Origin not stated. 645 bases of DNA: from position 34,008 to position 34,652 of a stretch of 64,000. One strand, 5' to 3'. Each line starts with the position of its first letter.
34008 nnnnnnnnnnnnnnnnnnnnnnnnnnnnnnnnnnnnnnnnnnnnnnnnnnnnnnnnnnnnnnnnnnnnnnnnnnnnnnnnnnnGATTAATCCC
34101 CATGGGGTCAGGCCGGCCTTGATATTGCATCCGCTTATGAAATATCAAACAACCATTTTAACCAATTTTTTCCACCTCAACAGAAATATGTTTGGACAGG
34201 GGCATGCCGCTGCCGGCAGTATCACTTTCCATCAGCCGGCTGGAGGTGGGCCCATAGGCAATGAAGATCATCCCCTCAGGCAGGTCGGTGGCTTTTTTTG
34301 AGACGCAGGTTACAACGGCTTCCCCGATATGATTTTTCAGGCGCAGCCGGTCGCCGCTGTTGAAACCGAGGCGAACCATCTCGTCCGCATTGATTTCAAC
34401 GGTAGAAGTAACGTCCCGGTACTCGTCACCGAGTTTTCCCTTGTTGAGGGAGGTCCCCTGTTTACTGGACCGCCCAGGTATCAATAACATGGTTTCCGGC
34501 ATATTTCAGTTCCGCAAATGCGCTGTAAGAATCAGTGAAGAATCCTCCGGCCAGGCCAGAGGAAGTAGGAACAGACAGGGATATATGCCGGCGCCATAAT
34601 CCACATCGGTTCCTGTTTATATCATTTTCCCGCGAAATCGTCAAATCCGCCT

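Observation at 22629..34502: Twelve-gene, co-directional Fwd/Fhc supercluster: a Cys-retaining FwdDBA-Ftr-C set, a ferredoxin plus NADPH:ferredoxin reductase bridge, and a Cys-less FhcBADC set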

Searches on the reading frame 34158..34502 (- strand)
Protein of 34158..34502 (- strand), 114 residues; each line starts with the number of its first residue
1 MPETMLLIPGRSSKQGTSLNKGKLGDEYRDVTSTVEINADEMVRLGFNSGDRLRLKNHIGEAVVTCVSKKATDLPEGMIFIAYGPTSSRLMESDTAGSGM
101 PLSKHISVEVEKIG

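Call 3: search_protein_families(library=pfam, proteins=[window:34158-34502:-])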
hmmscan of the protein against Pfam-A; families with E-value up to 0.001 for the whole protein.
window:34158-34502:- (114 aa): 1 family
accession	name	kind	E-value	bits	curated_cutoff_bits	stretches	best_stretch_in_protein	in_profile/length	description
PF01568.27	Molydop_binding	-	6.7e-08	33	26.8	1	6-91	2-93/110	Molydopterin dinucleotide binding domain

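Call 4: search_protein_families(library=ncbifam, proteins=[window:34158-34502:-])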
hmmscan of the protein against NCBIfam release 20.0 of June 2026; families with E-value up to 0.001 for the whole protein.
window:34158-34502:- (114 aa): 2 families
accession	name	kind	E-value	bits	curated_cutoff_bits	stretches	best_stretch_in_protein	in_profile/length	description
NF042908.1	FMD_DH_FwdD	exception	2.2e-21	76.3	175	1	5-112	3-110/129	tungsten-dependent formylmethanofuran dehydrogenase subunit FwdD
TIGR01701.1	Fdhalpha-like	subfamily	0.00052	18.3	582.15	1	10-111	635-742/744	FdhF/YdeP family oxidoreductase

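Call 34: search_solved_structures(query=window:34158-34502:-, show_alignments=2, max_evalue=0.01)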
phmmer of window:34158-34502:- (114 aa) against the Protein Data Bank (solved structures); distinct sequences matched with E-value up to 0.01: 5.
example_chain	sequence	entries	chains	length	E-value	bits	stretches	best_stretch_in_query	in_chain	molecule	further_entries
2ki8_A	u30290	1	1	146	1.8e-16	63.5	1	7-112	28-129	Tungsten formylmethanofuran dehydrogenase, subunit D (FwdD-2)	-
5t5i_D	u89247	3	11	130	4.1e-13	52.7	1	6-110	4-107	Tungsten formylmethanofuran dehydrogenase subunit fwdD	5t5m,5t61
9sfi_S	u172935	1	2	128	5.4e-12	49.1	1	6-112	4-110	Formylmethanofuran dehydrogenase subunit D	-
8rja_D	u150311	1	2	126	5.8e-11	45.8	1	5-108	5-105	Formylmethanofuran dehydrogenase subunit D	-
7bkb_J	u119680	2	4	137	1.1e-08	38.5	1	3-112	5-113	Formylmethanofuran dehydrogenase, subunit D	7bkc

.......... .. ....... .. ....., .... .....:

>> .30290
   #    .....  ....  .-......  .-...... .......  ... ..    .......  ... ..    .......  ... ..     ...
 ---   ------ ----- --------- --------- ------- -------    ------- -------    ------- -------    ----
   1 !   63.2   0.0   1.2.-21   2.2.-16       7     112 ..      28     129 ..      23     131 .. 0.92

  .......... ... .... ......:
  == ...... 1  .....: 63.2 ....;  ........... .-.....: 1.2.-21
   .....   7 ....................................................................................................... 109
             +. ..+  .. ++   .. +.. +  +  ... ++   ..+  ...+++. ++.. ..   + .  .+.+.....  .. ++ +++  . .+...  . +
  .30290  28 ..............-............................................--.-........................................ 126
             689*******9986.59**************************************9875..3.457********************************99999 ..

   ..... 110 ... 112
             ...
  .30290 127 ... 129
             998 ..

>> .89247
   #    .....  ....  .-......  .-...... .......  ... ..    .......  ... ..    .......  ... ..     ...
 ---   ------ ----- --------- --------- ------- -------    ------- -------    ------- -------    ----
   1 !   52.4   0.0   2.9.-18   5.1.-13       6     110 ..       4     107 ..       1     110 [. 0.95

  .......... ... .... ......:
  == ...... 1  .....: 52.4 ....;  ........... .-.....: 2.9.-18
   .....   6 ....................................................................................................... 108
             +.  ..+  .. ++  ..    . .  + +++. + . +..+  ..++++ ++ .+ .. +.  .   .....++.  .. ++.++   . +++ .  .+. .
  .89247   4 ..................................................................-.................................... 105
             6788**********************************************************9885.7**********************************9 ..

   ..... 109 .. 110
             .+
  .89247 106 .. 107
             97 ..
